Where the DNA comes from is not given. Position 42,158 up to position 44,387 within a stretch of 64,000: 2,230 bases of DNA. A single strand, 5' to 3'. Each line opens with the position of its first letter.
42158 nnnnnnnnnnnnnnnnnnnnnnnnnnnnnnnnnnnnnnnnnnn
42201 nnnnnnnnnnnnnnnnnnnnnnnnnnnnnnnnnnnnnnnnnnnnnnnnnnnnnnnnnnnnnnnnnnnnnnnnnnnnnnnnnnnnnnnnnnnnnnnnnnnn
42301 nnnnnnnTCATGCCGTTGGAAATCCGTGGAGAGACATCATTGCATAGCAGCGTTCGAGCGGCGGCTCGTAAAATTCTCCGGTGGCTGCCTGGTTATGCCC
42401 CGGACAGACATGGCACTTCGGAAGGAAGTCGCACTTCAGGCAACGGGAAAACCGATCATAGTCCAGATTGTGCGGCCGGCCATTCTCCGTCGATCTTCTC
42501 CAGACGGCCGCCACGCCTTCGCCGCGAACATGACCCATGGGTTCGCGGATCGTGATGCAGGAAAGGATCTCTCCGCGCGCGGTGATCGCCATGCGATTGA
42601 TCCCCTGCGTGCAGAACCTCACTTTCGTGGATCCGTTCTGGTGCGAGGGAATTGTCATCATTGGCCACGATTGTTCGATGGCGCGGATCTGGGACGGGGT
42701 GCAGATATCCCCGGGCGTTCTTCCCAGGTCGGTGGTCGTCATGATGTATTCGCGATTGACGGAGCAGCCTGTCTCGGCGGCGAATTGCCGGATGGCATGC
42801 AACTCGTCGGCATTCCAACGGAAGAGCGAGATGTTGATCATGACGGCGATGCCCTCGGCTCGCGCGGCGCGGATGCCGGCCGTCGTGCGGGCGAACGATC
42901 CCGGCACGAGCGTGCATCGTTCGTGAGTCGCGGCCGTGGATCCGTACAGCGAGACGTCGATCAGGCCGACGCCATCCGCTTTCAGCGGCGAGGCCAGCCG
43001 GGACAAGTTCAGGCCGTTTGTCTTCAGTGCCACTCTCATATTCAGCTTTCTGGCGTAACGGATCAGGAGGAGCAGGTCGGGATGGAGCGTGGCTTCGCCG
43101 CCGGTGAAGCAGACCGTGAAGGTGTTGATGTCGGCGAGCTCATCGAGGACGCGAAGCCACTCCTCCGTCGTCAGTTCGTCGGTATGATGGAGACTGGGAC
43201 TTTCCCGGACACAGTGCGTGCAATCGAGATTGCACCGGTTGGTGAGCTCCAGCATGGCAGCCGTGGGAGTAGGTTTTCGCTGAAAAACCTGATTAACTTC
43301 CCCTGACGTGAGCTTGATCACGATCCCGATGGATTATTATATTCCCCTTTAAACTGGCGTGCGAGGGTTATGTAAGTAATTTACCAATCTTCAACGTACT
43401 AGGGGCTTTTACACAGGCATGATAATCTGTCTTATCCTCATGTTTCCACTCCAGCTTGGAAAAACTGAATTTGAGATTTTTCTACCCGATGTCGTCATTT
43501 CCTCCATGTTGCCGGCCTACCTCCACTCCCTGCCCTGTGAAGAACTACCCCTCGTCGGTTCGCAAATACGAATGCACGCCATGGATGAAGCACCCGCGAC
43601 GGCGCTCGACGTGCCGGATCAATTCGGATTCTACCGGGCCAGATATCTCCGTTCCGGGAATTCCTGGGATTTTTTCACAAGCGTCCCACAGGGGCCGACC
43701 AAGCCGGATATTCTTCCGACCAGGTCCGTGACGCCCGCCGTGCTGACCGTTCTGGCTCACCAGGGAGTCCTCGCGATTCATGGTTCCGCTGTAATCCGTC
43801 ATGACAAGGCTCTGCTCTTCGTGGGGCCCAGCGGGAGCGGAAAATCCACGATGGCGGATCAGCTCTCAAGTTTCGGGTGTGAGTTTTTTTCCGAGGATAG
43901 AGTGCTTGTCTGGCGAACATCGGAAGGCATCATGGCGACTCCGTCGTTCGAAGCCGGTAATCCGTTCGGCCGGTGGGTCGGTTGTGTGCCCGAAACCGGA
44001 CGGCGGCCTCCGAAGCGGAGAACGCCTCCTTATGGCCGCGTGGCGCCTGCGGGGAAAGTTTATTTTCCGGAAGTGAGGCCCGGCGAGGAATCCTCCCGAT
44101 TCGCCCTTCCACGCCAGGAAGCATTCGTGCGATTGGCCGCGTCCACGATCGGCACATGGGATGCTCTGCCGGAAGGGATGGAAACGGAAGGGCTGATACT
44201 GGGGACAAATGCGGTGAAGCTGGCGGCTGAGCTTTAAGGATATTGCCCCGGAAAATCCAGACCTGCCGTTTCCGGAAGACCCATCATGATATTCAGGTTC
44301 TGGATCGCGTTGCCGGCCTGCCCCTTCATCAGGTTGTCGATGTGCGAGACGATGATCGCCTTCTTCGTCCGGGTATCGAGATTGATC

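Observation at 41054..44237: Putative novel RiPP cluster: Cys-rich peptide + two paralogous radical-SAM/SPASM maturases + divergent HprK-like P-loop protein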

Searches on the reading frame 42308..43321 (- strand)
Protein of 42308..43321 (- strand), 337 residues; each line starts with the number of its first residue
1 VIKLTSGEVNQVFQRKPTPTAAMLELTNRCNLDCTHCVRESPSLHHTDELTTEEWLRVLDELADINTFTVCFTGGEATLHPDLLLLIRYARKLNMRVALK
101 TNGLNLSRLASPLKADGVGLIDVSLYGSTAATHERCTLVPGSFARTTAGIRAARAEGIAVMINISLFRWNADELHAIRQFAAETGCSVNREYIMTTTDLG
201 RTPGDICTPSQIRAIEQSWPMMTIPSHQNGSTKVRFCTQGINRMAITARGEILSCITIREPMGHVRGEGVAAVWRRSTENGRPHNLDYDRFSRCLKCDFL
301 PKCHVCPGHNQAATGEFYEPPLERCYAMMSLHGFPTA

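Call 3: search_protein_families(library=ncbifam, proteins=[window:42308-43321:-], max_evalue=0.1)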
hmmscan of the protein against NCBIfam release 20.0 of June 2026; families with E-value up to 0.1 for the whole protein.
window:42308-43321:- (337 aa): 74 families (the best 25 are shown)
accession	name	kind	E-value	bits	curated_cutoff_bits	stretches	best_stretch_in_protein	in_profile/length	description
TIGR04545.1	rSAM_ahbD_hemeb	equivalog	7.8e-38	130.7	500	2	24-201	4-182/339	heme b synthase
TIGR04055.1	rSAM_NirJ2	equivalog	2.3e-35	122.7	500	2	26-197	6-177/326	putative heme d1 biosynthesis radical SAM protein NirJ2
TIGR04250.1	SCM_rSAM_ScmE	equivalog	8.5e-31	107.1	400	2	18-183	1-167/358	SynChlorMet cassette radical SAM/SPASM protein ScmE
TIGR04053.2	TIGR04053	equivalog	1.1e-28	100.5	395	1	18-202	6-194/366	TIGR04053 family radical SAM/SPASM domain-containing protein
TIGR02666.1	moaA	equivalog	6e-28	97.8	284.05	1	25-194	15-193/336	GTP 3',8-cyclase MoaA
TIGR04546.1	rSAM_ahbC_deAc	equivalog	2.1e-27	96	650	1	23-180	42-199/390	12,18-didecarboxysiroheme deacetylase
TIGR04054.1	rSAM_NirJ1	equivalog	3.4e-27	95.1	650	1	23-182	39-198/387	putative heme d1 biosynthesis radical SAM protein NirJ1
TIGR02668.1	moaA_archaeal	equivalog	1.4e-26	93.2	325.25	1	24-185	14-178/303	GTP 3',8-cyclase MoaA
TIGR04051.1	rSAM_NirJ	equivalog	8.9e-26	90.7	515.45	1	24-193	6-173/354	heme d1 biosynthesis radical SAM protein NirJ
TIGR02109.1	PQQ_syn_pqqE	equivalog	1.4e-25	90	381.35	1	17-184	4-172/358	pyrroloquinoline quinone biosynthesis protein PqqE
NF045574.1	sacti_mat_StsB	exception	7.8e-25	87.6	625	1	10-205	86-278/466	StsB family radical SAM/SPASM domain sactipeptide maturase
TIGR03962.1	mycofact_rSAM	equivalog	1.2e-24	87.2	265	1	18-187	10-179/339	mycofactocin radical SAM maturase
TIGR03913.1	rad_SAM_trio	equivalog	8.2e-23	80.5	591.75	1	18-187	17-185/477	GDL motif peptide-associated radical SAM/SPASM maturase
TIGR04347.1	pseudo_SAM_Halo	equivalog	4e-22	79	525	1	12-230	30-249/390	TIGR04347 family pseudo-SAM/SPASM protein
TIGR04340.1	rSAM_ACGX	hypoth_equivalog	9.6e-22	77.6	400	2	24-188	7-176/341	radical SAM/SPASM domain protein, ACGX system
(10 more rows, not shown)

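Call 4: search_protein_families(library=pfam, proteins=[window:42308-43321:-], max_evalue=0.1)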
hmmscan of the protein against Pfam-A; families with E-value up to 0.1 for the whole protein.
window:42308-43321:- (337 aa): 3 families
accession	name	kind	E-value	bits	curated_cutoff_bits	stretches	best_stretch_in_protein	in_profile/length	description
PF04055.27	Radical_SAM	-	3.4e-22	79.8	29.5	1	25-180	2-165/166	Radical SAM superfamily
PF13353.11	Fer4_12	-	6.2e-05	23.7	22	1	28-132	13-120/137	4Fe-4S single cluster domain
PF13186.11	SPASM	-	0.0012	19.6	21.5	1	237-298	1-67/67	Iron-sulfur cluster-binding domain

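Call 91: search_protein_families(library=padloc, proteins=[window:42308-43321:-], max_evalue=0.01)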
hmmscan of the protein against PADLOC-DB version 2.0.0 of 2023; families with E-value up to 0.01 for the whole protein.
window:42308-43321:- (337 aa): 3 families
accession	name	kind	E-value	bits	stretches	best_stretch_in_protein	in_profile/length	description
PDLC02903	pVip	-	3.3e-16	57.5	1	25-173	5-152/257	Viperins not associated with kinases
PDLC02904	pVip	-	5.6e-12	43.7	1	26-173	9-156/262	Viperins associated with kinases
PDLC02905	pVip-kinase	-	0.00019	18.8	1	25-107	187-273/474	Viperin-kinase fusion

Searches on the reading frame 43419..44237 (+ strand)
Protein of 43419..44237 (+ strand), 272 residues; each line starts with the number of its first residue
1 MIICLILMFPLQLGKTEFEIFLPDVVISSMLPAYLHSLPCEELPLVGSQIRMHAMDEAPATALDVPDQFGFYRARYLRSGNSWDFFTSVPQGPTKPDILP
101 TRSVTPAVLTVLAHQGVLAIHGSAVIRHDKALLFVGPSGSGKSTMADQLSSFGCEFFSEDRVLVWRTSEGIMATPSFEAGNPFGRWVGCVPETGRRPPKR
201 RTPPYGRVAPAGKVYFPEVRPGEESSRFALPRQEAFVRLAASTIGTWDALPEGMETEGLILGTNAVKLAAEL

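Call 3: search_protein_families(library=ncbifam, proteins=[window:43419-44237:+], max_evalue=0.1)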
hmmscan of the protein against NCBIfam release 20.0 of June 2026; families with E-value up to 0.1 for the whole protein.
window:43419-44237:+ (272 aa): 16 families
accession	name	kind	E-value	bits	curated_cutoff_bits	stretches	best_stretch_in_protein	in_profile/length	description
TIGR04355.1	HprK_rel_B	hypoth_equivalog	8e-10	38.3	200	1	113-170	140-197/351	HprK-related kinase B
TIGR04352.1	HprK_rel_A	equivalog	4.1e-07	29.4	200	1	114-170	93-149/280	HprK-related kinase A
NF006820.0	PRK09344.1-2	subfamily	0.0028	16.3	636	1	109-146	205-243/529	phosphoenolpyruvate carboxykinase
TIGR04249.1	SCM_chp_ScmC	equivalog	0.005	16.2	125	1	112-171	120-179/292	SynChlorMet cassette protein ScmC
TIGR00679.1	hpr-ser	equivalog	0.016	14.4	240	1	119-172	133-187/300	HPr(Ser) kinase/phosphatase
NF006822.0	PRK09344.1-4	equivalog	0.019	13.5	806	1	103-147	202-247/537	phosphoenolpyruvate carboxykinase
NF003456.0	PRK05057.1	equivalog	0.02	14.8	195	1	129-170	4-46/173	shikimate kinase AroK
NF005115.0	PRK06547.1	equivalog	0.041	13.3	173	1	130-151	16-37/172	hypothetical protein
NF006823.0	PRK09344.1-5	equivalog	0.052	12.2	815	1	111-148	194-232/513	phosphoenolpyruvate carboxykinase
NF000361.1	self_FomB_kinase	exception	0.06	12.4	400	1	109-166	116-175/325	FomB family phosphonate monophosphate kinase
TIGR03922.1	T7SS_EccA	equivalog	0.076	11.5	466.65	0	120-151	303-334/557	type VII secretion AAA-ATPase EccA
NF007438.0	PRK09984.1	equivalog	0.078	12.1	365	0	124-151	25-52/262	phosphonate ABC transporter ATP-binding protein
NF005994.0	PRK08118.1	equivalog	0.082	12.9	215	0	131-151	3-23/172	DNA topology modulation protein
NF038214.1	IS21_help_AAA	equivalog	0.082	12.6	200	0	114-149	75-110/232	IS21-like element helper ATPase IstB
NF011100.0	PRK14527.1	equivalog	0.096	12.3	154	0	128-150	5-27/191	adenylate kinase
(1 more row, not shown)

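Call 4: search_protein_families(library=pfam, proteins=[window:43419-44237:+], max_evalue=0.1)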
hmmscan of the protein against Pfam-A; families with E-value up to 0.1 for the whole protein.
window:43419-44237:+ (272 aa): 12 families
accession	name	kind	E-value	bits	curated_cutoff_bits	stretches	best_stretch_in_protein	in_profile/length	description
PF13555.12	AAA_29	-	0.00034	20.8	27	1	127-149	20-42/61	P-loop containing region of AAA domain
PF13671.12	AAA_33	-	0.00081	20.2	27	1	133-163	3-34/143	AAA domain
PF12775.13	AAA_7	-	0.0061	16.5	25.8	1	124-149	28-53/181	P-loop containing dynein motor region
PF01293.25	PEPCK_ATP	-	0.0072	15.5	26.5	1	109-147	188-228/465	Phosphoenolpyruvate carboxykinase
PF07475.17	Hpr_kinase_C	-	0.0087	16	33.3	1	119-170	8-59/171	HPr Serine kinase C-terminal domain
PF00005.33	ABC_tran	-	0.018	16.1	25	1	126-150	8-32/137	ABC transporter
PF03193.22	RsgA_GTPase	-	0.019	15.2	30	1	128-150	105-127/174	RsgA GTPase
PF20720.3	nSTAND3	-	0.022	14.9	27.2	1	125-150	13-38/155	Novel STAND NTPase 3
PF01078.27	Mg_chelatase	-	0.03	14.2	20.3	1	131-155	24-48/207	Magnesium chelatase, subunit ChlI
PF13238.12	AAA_18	-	0.036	14.9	29.4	1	134-154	3-24/128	AAA domain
PF07728.20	AAA_5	-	0.049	14.1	22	1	132-152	2-22/139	AAA domain (dynein-related subfamily)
PF13401.12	AAA_22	-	0.072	13.9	27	0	127-151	2-27/130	AAA domain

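Call 18: find_homologous_proteins(query=window:43419-44237:+, max_evalue=0.001)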
Query window:43419-44237:+ (272 aa): 4 proteins with E <= 0.001 among 2071 candidates.
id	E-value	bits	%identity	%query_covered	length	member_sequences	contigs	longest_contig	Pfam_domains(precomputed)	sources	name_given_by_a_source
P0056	3.3e-176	602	100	97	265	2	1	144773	PF27840.1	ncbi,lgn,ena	-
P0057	2.8e-79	284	53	94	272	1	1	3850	PF27840.1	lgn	-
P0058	1.1e-5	43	32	40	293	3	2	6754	PF27840.1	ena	-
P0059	2.3e-5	42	28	56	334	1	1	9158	PF13671.13,PF07475.18,PF27840.1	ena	-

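Call 20: find_encoding_contigs(protein=P0057, flank=8000, max_places=3)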
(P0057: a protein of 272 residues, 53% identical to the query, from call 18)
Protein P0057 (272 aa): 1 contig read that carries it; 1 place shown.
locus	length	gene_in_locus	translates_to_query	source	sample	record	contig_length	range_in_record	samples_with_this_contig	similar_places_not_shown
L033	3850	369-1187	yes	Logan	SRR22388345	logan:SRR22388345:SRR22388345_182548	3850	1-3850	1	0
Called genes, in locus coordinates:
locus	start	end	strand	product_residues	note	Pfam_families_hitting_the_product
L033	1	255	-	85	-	?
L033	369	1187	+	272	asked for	PF27840:ScmC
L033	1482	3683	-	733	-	PF02465:FliD_N, PF07195:FliD_C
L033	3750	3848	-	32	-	?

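Call 45: search_solved_structures(query=window:43419-44237:+, max_evalue=10)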
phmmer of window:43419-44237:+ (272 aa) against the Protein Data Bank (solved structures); distinct sequences matched with E-value up to 10: 10.
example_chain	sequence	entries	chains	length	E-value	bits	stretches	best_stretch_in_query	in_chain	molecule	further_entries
6c2u_A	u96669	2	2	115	0.0046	19.5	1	110-147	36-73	phosphate-loop protein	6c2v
1kag_A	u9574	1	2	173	0.14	14.7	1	131-170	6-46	Shikimate kinase I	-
29hb_b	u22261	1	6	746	0.36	13.3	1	131-207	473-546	ATP-dependent Clp protease, ATP-binding subunit ClpE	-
6b2q_A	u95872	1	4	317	0.48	12.9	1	176-211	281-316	Serine/threonine-protein kinase PknA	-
1jb1_A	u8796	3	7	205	0.49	12.9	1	119-170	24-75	HPRK PROTEIN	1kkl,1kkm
2qmh_A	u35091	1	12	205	0.49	12.9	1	119-170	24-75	HPr kinase/phosphorylase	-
4x3f_A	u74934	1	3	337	0.68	12.4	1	176-213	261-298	Serine/threonine-protein kinase PknA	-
7kzm_C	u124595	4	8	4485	0.94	11.9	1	119-187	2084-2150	Dynein gamma chain, flagellar outer arm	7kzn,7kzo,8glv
7tbv_A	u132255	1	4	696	1.4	11.4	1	129-173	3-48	Pentafunctional AROM polypeptide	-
8r9r_A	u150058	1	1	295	1.5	11.2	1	116-189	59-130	Flagellar biosynthesis protein FlhF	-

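Call 51: predict_structure(alignment_id=A3)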
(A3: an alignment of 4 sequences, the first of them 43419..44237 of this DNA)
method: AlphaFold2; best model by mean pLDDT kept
length: 272 residues; sequences in the alignment: 4
mean_pLDDT: 64.9   pTM: 0.65
mean pLDDT of the five models: 64.9, 63.1, 57.2, 43.6, 41.4
residues with pLDDT >= 90: 10; 70-90: 94; 50-70: 109; < 50: 59
segments of 3 or more residues with pLDDT < 50: 1-5, 25-30, 37-40, 64-73, 93-100, 178-197, 246-249
pLDDT, mean of each block of 10 residues (from residue 1): 48 62 49 49 61 62 43 61 66 49 59 71 88 83 85 85 80 67 41 45 74 84 73 75 56 71 66 66
secondary structure, 60 per line:
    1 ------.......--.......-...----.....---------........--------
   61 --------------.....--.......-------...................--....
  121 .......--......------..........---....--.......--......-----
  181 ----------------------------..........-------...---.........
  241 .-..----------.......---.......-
elements in order: E7-13 E16-22 H31-35 E45-52 E75-79 E82-88 H96-114 E117-127 E130-135 H142-151 E155-158 E161-167 E170-175 E209-218 E226-228 H232-241 E255-261 H265-271

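Call 76: find_encoding_contigs(protein=P0058, flank=7000, max_places=3)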
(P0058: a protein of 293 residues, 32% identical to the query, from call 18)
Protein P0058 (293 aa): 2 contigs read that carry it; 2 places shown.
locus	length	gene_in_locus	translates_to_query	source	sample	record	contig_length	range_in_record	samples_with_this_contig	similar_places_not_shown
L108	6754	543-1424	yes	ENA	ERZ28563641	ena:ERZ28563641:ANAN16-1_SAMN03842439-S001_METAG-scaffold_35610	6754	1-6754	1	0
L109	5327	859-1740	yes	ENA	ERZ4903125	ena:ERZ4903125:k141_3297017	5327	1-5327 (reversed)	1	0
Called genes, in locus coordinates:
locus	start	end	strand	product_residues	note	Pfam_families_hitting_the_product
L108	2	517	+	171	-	?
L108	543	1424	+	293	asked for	PF27840:ScmC (weak)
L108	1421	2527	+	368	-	PF04055:Radical_SAM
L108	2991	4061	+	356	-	PF02661:Fic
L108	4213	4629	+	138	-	-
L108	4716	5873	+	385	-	PF13173:AAA_14, PF13635:DUF4143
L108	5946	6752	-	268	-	?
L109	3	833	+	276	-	?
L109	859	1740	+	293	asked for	PF27840:ScmC (weak)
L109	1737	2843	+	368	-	PF04055:Radical_SAM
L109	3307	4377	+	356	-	PF02661:Fic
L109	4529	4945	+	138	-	-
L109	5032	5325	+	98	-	?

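Call 78: search_protein_families(library=ncbifam, proteins=[L109:3-833:+, L109:859-1740:+, L109:1737-2843:+], max_evalue=0.01)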
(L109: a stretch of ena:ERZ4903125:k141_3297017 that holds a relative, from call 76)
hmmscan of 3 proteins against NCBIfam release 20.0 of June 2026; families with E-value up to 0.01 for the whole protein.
L109:3-833:+ (276 aa): 19 families
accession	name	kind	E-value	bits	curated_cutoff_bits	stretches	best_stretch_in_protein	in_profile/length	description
TIGR04055.1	rSAM_NirJ2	equivalog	1.7e-13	50.8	500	2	6-97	70-161/326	putative heme d1 biosynthesis radical SAM protein NirJ2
TIGR04545.1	rSAM_ahbD_hemeb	equivalog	1.6e-11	44.2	500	1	6-101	71-166/339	heme b synthase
TIGR03962.1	mycofact_rSAM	equivalog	4.9e-11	42.4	265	1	10-242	86-316/339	mycofactocin radical SAM maturase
TIGR04250.1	SCM_rSAM_ScmE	equivalog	1.7e-08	33.7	400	1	12-102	80-171/358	SynChlorMet cassette radical SAM/SPASM protein ScmE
TIGR04053.2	TIGR04053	equivalog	1.3e-06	28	395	1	9-102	84-178/366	TIGR04053 family radical SAM/SPASM domain-containing protein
TIGR04085.1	rSAM_more_4Fe4S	domain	2.6e-06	27.7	27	1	170-256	1-93/93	SPASM domain-containing protein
NF047865.1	rSAM_PapB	equivalog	3.6e-06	26.5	340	1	5-247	84-326/330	PapB family radical SAM/SPASM ranthipeptide maturase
TIGR03961.1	rSAM_PTO1314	hypoth_equivalog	1e-05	25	306.05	1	12-105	97-186/332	PTO1314 family radical SAM protein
TIGR04251.1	SCM_rSAM_ScmF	equivalog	9.3e-05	22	400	1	9-133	81-206/353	SynChlorMet cassette radical SAM/SPASM protein ScmF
NF045574.1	sacti_mat_StsB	exception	9.4e-05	21.4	625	1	5-236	165-393/466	StsB family radical SAM/SPASM domain sactipeptide maturase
TIGR04133.1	rSAM_w_lipo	hypoth_equivalog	0.0001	21.4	425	1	5-243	97-335/350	TIGR04133 family radical SAM/SPASM protein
TIGR03977.1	rSAM_pair_HxsC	equivalog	0.00013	21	267.9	1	13-97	103-190/292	His-Xaa-Ser system radical SAM maturase HxsC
NF038332.1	rSAM_rare_HxsC4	exception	0.00015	21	500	1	11-104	91-188/335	radical SAM protein HxsC4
TIGR04051.1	rSAM_NirJ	equivalog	0.00044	19.3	515.45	1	4-102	71-168/354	heme d1 biosynthesis radical SAM protein NirJ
NF041298.1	rSAM_mat_DynA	equivalog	0.00053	19.1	450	1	13-189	89-269/356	dynobactin maturation radical SAM/SPASM protein DynA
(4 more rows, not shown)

L109:859-1740:+ (293 aa): 3 families
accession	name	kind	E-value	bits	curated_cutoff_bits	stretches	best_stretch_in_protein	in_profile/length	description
TIGR04355.1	HprK_rel_B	hypoth_equivalog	4.2e-07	29.4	200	1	128-190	142-203/351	HprK-related kinase B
NF051883.1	DnaARegInactHdaA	equivalog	0.0011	18.7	300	1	129-173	28-72/229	DnaA regulatory inactivator HdaA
TIGR04352.1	HprK_rel_A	equivalog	0.0011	18.1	200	1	116-183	84-148/280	HprK-related kinase A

L109:1737-2843:+ (368 aa): 64 families (the best 25 are shown)
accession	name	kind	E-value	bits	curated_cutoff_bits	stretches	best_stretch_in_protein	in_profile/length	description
NF045574.1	sacti_mat_StsB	exception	4.1e-29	101.7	625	1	26-189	98-261/466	StsB family radical SAM/SPASM domain sactipeptide maturase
TIGR03962.1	mycofact_rSAM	equivalog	1.9e-27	96.3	265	1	22-322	10-312/339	mycofactocin radical SAM maturase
TIGR04545.1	rSAM_ahbD_hemeb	equivalog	7.7e-25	88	500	1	28-185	4-163/339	heme b synthase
TIGR04546.1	rSAM_ahbC_deAc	equivalog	7.9e-23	80.9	650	1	23-183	39-199/390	12,18-didecarboxysiroheme deacetylase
TIGR04250.1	SCM_rSAM_ScmE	equivalog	6.1e-22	78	400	1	28-186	7-167/358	SynChlorMet cassette radical SAM/SPASM protein ScmE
TIGR02109.1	PQQ_syn_pqqE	equivalog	9.5e-22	77.4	381.35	1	22-273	5-257/358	pyrroloquinoline quinone biosynthesis protein PqqE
TIGR04053.2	TIGR04053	equivalog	4.3e-20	72.3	395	1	20-190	4-179/366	TIGR04053 family radical SAM/SPASM domain-containing protein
TIGR04051.1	rSAM_NirJ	equivalog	1.5e-19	70.2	515.45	1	27-189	5-168/354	heme d1 biosynthesis radical SAM protein NirJ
TIGR04055.1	rSAM_NirJ2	equivalog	1.6e-19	70.6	500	1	30-200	6-177/326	putative heme d1 biosynthesis radical SAM protein NirJ2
TIGR02668.1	moaA_archaeal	equivalog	1.1e-18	67.3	325.25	1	17-278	3-270/303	GTP 3',8-cyclase MoaA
TIGR03913.1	rad_SAM_trio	equivalog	2.6e-18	65.7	591.75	1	12-150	6-145/477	GDL motif peptide-associated radical SAM/SPASM maturase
TIGR04303.1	GeoRSP_rSAM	equivalog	5.1e-18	65.7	400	1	27-323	8-306/325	GeoRSP system radical SAM/SPASM protein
NF001199.0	PRK00164.2-1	equivalog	5.5e-18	65.1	231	1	16-274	4-268/308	GTP 3',8-cyclase MoaA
TIGR03961.1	rSAM_PTO1314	hypoth_equivalog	1.8e-17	63.7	306.05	1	16-194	15-186/332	PTO1314 family radical SAM protein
TIGR04054.1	rSAM_NirJ1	equivalog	3.5e-17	62.1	650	1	23-185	36-198/387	putative heme d1 biosynthesis radical SAM protein NirJ1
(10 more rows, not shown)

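Call 91: search_protein_families(library=padloc, proteins=[window:43440-44237:+], max_evalue=0.01)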
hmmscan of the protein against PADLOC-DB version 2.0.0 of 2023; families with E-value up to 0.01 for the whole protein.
window:43440-44237:+ (265 aa): 2 families
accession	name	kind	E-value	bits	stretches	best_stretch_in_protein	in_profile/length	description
PDLC00518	JetC1|JetC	-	0.0021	13.9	1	124-143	41-60/1112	DUF3584 domain; MukB-like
PDLC04135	mad3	-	0.0038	14.8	1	126-142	26-42/374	mads_3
